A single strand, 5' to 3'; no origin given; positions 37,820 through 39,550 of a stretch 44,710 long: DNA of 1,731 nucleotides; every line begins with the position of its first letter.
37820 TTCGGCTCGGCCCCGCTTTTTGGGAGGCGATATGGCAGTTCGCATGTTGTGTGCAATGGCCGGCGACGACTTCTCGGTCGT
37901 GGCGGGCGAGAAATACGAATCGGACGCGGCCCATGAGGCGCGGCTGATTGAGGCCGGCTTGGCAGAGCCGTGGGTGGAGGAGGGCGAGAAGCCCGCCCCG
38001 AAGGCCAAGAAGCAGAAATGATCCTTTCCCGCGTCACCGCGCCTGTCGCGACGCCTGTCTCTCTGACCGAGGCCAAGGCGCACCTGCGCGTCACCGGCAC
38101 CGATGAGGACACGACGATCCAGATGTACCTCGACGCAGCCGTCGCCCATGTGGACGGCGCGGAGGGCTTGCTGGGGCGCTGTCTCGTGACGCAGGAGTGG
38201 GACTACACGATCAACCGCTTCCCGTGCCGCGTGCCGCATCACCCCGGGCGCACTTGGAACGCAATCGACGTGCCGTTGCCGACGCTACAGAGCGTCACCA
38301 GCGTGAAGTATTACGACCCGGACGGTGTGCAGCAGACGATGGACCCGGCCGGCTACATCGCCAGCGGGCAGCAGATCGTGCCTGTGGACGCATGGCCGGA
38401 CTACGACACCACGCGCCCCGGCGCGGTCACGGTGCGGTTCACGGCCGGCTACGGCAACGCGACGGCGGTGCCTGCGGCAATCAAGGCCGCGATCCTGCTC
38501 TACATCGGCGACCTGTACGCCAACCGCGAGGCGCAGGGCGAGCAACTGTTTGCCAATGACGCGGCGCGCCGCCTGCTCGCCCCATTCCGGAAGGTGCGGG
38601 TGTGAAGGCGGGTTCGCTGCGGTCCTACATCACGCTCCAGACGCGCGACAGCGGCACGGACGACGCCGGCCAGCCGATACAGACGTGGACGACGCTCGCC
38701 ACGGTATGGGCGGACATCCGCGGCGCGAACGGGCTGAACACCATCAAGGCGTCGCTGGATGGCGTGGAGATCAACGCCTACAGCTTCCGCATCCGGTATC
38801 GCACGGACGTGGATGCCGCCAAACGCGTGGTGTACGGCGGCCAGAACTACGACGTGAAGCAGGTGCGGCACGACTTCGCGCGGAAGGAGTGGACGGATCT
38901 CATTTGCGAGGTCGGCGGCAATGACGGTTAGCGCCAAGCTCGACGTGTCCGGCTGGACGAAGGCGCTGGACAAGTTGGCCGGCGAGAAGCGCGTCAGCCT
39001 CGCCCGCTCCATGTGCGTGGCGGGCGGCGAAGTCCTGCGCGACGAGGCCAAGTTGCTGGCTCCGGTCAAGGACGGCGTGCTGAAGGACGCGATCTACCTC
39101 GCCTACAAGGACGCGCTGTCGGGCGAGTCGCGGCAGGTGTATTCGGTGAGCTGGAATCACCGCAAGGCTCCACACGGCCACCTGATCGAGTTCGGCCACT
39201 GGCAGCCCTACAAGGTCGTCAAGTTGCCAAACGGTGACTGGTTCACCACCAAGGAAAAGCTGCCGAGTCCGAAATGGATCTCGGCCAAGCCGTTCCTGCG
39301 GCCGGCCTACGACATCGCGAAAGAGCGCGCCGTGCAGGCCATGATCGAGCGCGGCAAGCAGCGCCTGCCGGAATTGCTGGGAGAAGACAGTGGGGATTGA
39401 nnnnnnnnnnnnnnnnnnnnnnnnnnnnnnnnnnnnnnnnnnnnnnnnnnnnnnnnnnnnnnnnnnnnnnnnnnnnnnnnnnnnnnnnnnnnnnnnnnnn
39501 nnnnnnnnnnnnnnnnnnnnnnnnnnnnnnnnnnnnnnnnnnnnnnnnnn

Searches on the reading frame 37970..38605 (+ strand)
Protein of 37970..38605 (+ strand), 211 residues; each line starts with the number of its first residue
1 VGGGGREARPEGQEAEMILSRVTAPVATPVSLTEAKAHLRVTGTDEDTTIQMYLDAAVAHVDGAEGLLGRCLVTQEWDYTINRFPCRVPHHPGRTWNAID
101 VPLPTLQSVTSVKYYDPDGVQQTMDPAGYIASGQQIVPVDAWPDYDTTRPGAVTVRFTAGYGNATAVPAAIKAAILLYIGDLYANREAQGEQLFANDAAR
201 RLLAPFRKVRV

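Call 18: search_protein_families(library=phrogs, proteins=[window:37970-38605:+])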
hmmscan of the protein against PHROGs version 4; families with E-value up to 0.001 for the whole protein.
window:37970-38605:+ (211 aa): 2 families
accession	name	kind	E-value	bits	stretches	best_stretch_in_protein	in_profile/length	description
phrog_442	-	connector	3.6e-32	112.7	1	17-210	75-264/270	head-tail adaptor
phrog_40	-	connector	5.5e-19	69.4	2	16-61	28-73/201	head-tail adaptor Ad1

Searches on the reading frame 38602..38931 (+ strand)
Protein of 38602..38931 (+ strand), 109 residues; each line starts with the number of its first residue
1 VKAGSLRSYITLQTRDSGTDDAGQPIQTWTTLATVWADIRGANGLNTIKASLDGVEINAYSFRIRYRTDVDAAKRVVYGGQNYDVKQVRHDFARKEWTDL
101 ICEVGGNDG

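Call 18: search_protein_families(library=phrogs, proteins=[window:38602-38931:+])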
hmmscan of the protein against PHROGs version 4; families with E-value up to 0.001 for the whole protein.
window:38602-38931:+ (109 aa): 4 families
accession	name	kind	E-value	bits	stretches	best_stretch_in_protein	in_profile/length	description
phrog_25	-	connector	1.5e-25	91.8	1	1-109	36-143/286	head closure Hc1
phrog_10356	-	head and packaging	1.7e-05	24.2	1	3-106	5-106/852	virion structural protein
phrog_763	-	connector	0.00046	21.7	1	14-93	14-93/112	head-tail adaptor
phrog_939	-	head and packaging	0.00078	20.5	1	7-89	14-100/126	head protein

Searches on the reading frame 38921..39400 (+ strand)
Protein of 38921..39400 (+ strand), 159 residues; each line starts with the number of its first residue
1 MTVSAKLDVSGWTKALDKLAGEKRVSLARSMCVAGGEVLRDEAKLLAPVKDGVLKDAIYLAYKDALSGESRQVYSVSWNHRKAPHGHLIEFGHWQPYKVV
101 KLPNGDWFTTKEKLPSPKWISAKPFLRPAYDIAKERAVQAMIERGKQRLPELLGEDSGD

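Call 18: search_protein_families(library=phrogs, proteins=[window:38921-39400:+])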
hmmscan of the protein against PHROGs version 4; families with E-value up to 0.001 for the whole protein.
window:38921-39400:+ (159 aa): 3 families
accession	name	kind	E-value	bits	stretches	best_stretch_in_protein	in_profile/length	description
phrog_5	-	connector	1e-16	62.5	1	4-157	90-217/239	tail completion or Neck1 protein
phrog_17053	-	unknown function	0.00039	21.4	1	121-144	26-49/59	-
phrog_23409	-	unknown function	0.0006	20.6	0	121-153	230-262/264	-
